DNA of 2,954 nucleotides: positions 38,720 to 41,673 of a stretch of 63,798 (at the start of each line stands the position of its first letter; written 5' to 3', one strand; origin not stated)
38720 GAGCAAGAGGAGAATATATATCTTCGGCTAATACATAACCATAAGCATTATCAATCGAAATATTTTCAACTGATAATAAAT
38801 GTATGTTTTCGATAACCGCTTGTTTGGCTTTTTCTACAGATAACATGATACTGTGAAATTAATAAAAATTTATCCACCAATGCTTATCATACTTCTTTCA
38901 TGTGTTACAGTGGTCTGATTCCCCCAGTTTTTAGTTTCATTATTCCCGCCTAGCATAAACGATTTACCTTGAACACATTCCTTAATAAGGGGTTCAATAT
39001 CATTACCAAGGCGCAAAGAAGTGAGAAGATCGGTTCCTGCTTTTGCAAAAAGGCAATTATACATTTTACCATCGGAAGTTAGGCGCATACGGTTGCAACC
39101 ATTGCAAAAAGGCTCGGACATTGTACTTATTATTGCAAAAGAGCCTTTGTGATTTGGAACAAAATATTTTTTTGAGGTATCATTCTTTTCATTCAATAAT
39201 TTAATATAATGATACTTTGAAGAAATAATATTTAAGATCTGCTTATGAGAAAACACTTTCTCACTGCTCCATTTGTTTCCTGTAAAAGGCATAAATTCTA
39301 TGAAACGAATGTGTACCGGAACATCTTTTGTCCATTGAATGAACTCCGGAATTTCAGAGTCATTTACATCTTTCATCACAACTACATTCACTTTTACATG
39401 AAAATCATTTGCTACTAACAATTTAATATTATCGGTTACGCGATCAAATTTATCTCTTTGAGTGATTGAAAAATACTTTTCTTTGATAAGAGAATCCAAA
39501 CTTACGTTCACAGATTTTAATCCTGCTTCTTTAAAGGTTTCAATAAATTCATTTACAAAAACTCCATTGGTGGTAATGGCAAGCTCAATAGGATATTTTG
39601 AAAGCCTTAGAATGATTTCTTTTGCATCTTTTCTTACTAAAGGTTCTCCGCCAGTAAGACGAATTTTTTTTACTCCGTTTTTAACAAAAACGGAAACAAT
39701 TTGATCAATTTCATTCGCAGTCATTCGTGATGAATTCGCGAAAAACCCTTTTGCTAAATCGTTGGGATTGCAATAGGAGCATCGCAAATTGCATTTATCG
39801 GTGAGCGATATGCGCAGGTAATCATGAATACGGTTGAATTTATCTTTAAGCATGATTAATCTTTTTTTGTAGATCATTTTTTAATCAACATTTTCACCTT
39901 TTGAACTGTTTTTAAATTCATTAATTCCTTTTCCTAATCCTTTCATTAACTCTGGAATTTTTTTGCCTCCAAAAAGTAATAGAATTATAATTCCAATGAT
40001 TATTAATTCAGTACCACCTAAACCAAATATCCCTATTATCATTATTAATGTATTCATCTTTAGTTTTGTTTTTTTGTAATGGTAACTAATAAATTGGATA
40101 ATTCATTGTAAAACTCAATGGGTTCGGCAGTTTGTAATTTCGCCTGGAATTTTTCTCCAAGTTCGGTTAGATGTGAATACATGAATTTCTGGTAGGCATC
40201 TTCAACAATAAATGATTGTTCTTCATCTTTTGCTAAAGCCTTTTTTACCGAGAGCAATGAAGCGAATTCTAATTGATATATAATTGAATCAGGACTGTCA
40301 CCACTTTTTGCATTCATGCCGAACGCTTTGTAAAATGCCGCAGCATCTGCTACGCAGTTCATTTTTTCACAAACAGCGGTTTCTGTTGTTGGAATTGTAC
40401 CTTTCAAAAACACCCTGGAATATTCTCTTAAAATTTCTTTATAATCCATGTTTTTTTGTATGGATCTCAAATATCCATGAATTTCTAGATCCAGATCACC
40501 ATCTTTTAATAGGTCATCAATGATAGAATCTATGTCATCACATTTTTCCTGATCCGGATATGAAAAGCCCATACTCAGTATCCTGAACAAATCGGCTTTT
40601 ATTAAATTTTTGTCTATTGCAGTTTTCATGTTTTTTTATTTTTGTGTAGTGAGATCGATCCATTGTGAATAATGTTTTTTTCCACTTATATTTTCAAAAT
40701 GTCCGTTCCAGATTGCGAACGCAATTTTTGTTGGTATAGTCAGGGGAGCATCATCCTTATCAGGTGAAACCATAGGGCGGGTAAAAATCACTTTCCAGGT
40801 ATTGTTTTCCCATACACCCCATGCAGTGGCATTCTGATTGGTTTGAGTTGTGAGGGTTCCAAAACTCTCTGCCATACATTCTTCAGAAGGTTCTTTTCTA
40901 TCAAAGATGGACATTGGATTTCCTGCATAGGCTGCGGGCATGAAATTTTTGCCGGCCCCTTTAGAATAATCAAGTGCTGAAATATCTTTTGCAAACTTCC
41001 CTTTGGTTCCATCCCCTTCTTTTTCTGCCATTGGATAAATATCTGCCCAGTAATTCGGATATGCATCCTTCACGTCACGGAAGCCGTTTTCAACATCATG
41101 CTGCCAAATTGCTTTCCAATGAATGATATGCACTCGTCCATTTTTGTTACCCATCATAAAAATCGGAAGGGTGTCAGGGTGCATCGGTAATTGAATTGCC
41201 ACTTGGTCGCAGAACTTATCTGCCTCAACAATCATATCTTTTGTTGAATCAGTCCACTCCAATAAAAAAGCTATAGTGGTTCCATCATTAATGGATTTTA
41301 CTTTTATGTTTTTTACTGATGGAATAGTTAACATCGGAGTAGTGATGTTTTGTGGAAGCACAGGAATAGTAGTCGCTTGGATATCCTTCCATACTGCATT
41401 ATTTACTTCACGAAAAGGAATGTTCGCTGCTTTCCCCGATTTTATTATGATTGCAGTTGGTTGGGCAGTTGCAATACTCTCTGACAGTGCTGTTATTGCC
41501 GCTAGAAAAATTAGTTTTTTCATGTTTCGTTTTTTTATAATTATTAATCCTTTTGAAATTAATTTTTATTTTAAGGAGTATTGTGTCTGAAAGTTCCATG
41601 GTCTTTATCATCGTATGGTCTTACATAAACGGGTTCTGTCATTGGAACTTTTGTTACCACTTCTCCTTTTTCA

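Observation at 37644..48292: Periplasmic NarG/NxrA-like molybdoenzyme operon with porin, cytochrome c, soluble haem-b gamma and its own tatA, but no NarI or NarK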

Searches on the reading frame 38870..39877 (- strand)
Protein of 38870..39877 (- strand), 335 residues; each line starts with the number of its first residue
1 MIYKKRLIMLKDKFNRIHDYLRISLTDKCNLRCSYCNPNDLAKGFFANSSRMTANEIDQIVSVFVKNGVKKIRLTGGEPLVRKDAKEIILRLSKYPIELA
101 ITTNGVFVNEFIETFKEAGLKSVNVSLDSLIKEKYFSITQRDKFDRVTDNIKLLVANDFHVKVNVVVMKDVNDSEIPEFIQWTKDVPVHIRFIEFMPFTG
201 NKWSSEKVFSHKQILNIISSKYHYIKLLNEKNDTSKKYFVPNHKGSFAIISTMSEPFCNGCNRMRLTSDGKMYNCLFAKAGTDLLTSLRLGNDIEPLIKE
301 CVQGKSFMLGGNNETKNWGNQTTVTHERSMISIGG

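Call 3: search_protein_families(library=pfam, proteins=[window:38870-39877:-])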
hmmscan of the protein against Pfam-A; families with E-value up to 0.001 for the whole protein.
window:38870-39877:- (335 aa): 3 families
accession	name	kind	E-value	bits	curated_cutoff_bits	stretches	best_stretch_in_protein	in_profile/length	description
PF06463.18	Mob_synth_C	-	4.3e-32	111.2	37.4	1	189-305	2-122/128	Molybdenum Cofactor Synthesis C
PF04055.27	Radical_SAM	-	1.1e-31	110.7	29.5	1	23-182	1-165/166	Radical SAM superfamily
PF13353.11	Fer4_12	-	1.4e-08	35.6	22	1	27-137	13-123/137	4Fe-4S single cluster domain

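Call 4: search_protein_families(library=ncbifam, proteins=[window:38870-39877:-])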
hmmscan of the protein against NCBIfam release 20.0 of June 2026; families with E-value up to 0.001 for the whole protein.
window:38870-39877:- (335 aa): 83 families (the best 25 are shown)
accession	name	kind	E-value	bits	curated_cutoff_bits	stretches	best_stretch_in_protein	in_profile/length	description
TIGR02666.1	moaA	equivalog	4.5e-102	341.5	284.05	1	10-335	1-336/336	GTP 3',8-cyclase MoaA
TIGR02668.1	moaA_archaeal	equivalog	1.3e-68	231.2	325.25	1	10-303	1-296/303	GTP 3',8-cyclase MoaA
NF001199.0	PRK00164.2-1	equivalog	2.9e-66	223.7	231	1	9-305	2-301/308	GTP 3',8-cyclase MoaA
TIGR04317.1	W_rSAM_matur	equivalog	1.7e-20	73.5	380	1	20-221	5-209/349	tungsten cofactor oxidoreductase radical SAM maturase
NF038283.1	viperin_w_prok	equivalog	3.1e-19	69.2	180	1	25-247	8-242/281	viperin family antiviral radical SAM protein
NF045646.2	rSAM_Se_TrsS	equivalog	5.9e-19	67.9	490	1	23-198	90-266/441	radical SAM (seleno)protein TrsS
NF045702.1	rSAM_GDGT_ether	equivalog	3.9e-18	65.3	450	1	22-201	89-273/486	tetraether lipid synthase Tes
NF050035.1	rSAM_WgK_link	exception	1.5e-17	63.7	650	1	21-169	11-158/367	radical SAM/SPASM peptide maturase WgkB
NF045574.1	sacti_mat_StsB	exception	6.9e-17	61.4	625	1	24-194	101-268/466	StsB family radical SAM/SPASM domain sactipeptide maturase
TIGR04055.1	rSAM_NirJ2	equivalog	1e-16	61.4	500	1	25-205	6-183/326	putative heme d1 biosynthesis radical SAM protein NirJ2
TIGR04545.1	rSAM_ahbD_hemeb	equivalog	1.7e-16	60.6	500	1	25-217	6-197/339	heme b synthase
NF033640.1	N_Twi_rSAM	subfamily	3.2e-16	59.4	170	1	18-242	110-351/398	twitch domain-containing radical SAM protein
TIGR04053.2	TIGR04053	equivalog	5.5e-16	58.8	395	1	25-203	14-193/366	TIGR04053 family radical SAM/SPASM domain-containing protein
TIGR04250.1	SCM_rSAM_ScmE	equivalog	5.7e-16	58.4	400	1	22-172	6-156/358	SynChlorMet cassette radical SAM/SPASM protein ScmE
TIGR04347.1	pseudo_SAM_Halo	equivalog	1.3e-15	57.6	525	1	24-186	43-202/390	TIGR04347 family pseudo-SAM/SPASM protein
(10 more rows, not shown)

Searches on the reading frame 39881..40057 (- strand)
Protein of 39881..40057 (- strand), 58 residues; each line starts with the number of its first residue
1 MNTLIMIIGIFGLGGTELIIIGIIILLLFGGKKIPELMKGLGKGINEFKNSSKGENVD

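Call 8: search_protein_families(library=pfam, proteins=[window:39881-40057:-], max_evalue=0.01)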
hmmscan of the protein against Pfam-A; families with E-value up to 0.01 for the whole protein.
window:39881-40057:- (58 aa): 1 family
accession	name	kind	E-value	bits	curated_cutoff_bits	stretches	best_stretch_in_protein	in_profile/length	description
PF02416.21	TatA_B_E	-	2.3e-16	59.2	21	1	13-56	1-44/53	mttA/Hcf106 family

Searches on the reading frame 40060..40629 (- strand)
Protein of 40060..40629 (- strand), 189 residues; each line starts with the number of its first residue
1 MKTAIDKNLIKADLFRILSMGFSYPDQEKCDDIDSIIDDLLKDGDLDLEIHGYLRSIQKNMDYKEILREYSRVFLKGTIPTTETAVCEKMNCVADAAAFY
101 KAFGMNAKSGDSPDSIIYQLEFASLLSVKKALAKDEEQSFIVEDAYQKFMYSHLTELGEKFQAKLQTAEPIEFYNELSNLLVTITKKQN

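Call 3: search_protein_families(library=pfam, proteins=[window:40060-40629:-])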
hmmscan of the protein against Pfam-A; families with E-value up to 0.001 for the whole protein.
window:40060-40629:- (189 aa): 1 family
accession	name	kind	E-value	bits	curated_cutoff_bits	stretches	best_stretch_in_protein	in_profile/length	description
PF02613.20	Nitrate_red_del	-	5.4e-05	23.7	22.2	1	59-156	21-129/136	Nitrate reductase delta subunit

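Call 4: search_protein_families(library=ncbifam, proteins=[window:40060-40629:-])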
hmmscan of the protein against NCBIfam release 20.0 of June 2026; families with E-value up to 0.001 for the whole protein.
window:40060-40629:- (189 aa): 2 families
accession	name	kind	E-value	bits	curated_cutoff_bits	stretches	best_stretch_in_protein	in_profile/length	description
TIGR03482.1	DMSO_red_II_cha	subfamily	1.4e-14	54.5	152.3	1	12-182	3-182/197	DMSO reductase family type II enzyme chaperone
NF042981.1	EthbenzDh_ebdD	equivalog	3.1e-05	23.7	360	1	93-183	114-206/222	ethylbenzene dehydrogenase subunit delta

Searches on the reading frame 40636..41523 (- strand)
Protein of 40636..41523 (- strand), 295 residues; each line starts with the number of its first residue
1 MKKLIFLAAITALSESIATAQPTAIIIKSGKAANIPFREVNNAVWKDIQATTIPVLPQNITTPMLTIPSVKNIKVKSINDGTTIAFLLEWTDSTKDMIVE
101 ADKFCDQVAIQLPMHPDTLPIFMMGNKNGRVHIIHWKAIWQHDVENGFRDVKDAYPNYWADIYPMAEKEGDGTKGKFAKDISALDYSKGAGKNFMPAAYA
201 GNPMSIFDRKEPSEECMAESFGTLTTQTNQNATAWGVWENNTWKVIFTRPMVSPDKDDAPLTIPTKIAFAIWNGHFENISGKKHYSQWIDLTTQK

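Call 3: search_protein_families(library=pfam, proteins=[window:40636-41523:-])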
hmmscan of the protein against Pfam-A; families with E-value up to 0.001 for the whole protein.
window:40636-41523:- (295 aa): 1 family
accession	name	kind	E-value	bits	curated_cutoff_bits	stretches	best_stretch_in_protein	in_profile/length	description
PF09459.16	EB_dh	-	4.4e-29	102.6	33.3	1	42-283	1-235/236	Ethylbenzene dehydrogenase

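Call 4: search_protein_families(library=ncbifam, proteins=[window:40636-41523:-])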
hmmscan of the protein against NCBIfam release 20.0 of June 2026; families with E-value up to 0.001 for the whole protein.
window:40636-41523:- (295 aa): 2 families
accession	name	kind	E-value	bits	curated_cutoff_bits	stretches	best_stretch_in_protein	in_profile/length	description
TIGR03477.1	DMSO_red_II_gam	subfamily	8.9e-40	136.2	169.85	2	38-138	13-115/206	DMSO reductase family type II enzyme, heme b subunit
NF042980.1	EthbenzDh_ebdC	equivalog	2.5e-17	63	400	2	38-145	14-129/214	ethylbenzene dehydrogenase subunit gamma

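Call 25: search_solved_structures(query=window:40636-41523:-, max_evalue=0.01, show_alignments=3)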
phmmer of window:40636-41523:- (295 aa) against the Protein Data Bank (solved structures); distinct sequences matched with E-value up to 0.01: 2.
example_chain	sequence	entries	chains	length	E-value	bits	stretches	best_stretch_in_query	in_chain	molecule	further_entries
7b04_C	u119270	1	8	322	9.2e-21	77.3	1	69-292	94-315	Nitrite oxidoreductase subunit C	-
2ivf_C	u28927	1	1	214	2.1e-10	43.3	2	42-145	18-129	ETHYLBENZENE DEHYDROGENASE GAMMA-SUBUNIT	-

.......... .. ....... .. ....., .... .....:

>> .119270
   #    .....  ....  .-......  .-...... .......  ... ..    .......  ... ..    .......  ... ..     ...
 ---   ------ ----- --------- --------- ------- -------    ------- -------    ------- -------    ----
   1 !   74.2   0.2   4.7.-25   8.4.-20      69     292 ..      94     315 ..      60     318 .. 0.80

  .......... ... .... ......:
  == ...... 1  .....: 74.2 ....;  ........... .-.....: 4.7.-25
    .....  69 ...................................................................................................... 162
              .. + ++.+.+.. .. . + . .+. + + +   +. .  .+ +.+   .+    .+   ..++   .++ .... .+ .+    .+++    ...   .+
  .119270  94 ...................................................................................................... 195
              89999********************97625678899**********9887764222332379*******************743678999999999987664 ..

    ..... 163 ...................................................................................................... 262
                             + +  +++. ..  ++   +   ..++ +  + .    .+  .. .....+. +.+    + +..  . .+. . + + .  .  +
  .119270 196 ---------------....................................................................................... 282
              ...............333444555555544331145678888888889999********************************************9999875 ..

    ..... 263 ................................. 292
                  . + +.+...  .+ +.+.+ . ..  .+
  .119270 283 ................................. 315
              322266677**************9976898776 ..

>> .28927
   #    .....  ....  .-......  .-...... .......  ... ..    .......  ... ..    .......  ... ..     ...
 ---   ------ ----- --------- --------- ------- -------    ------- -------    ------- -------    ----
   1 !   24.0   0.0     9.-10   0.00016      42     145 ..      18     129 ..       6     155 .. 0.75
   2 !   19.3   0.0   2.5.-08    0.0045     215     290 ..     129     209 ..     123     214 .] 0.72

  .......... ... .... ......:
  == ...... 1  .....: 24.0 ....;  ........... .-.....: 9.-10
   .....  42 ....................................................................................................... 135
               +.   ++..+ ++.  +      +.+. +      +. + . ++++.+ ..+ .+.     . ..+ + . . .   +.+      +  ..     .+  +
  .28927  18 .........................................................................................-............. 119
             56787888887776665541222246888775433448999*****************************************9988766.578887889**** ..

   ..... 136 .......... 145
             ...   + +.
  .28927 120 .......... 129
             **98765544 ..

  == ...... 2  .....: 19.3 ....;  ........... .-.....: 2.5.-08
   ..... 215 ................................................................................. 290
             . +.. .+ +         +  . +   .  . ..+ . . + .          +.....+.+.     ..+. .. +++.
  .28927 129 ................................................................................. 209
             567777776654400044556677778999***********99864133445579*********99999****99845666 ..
